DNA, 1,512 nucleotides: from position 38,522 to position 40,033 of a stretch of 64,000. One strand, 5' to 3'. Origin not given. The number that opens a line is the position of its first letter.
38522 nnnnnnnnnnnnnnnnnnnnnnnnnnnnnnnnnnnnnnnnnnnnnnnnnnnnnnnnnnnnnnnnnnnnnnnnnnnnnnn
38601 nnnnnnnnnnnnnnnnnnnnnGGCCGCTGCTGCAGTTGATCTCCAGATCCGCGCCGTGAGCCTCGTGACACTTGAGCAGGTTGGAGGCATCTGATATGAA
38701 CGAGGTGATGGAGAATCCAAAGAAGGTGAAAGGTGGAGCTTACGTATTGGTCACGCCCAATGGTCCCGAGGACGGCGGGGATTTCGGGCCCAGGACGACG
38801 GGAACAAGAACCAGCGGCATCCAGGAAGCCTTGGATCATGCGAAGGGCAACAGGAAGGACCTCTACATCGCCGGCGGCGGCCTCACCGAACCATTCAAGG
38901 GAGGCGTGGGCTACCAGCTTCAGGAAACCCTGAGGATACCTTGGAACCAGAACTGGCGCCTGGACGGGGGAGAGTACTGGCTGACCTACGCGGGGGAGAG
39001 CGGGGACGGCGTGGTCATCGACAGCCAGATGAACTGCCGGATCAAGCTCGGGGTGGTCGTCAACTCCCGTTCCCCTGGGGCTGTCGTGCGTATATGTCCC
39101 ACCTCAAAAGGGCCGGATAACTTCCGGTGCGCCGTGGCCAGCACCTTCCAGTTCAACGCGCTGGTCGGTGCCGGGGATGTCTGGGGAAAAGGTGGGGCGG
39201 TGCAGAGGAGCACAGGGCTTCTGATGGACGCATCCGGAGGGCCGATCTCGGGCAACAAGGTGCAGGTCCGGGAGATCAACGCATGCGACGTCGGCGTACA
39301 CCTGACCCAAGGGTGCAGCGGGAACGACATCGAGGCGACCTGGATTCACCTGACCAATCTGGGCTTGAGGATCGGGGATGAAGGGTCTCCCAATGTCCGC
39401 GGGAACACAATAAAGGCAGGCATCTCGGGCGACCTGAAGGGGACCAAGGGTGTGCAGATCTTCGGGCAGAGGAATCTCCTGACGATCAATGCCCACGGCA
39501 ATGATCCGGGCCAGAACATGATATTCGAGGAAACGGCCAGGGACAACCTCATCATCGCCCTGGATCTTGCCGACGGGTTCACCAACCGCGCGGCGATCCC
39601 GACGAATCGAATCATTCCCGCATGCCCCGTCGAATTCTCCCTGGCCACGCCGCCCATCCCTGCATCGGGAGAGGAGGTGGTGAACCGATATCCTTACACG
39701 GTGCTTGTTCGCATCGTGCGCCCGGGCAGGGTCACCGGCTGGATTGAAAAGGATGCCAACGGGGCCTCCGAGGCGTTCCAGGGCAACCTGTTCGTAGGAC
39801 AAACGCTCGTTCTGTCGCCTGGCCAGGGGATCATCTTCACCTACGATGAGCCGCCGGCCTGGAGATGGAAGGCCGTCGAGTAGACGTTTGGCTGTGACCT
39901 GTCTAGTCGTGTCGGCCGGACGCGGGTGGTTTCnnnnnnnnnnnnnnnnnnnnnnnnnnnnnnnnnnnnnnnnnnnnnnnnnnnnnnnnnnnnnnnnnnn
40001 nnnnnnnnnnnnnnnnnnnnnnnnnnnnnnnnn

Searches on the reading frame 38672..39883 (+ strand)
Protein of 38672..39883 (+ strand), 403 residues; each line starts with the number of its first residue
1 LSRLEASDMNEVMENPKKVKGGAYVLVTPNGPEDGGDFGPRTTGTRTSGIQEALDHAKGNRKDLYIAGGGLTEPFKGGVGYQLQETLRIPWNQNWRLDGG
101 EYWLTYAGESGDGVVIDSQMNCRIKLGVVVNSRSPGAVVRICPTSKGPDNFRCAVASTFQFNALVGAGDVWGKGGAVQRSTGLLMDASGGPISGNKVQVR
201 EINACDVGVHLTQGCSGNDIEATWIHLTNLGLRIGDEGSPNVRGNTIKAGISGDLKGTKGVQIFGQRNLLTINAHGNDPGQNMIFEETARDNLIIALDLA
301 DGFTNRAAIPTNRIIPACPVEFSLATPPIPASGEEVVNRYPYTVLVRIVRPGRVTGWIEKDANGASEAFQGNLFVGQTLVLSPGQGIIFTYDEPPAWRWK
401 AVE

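Call 30: search_protein_families(library=pfam, proteins=[window:38672-39883:+], max_evalue=0.001)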
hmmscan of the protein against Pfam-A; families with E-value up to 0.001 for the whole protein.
window:38672-39883:+ (403 aa): 0 families

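Call 102: search_protein_families(library=pfam, proteins=[window:38672-39883:+], max_evalue=0.5)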
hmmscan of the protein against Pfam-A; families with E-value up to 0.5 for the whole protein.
window:38672-39883:+ (403 aa): 1 family
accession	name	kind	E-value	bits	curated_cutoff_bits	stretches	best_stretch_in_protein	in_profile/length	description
PF13229.12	Beta_helix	-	0.015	15.3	25.9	1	168-268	68-149/158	Right handed beta helix region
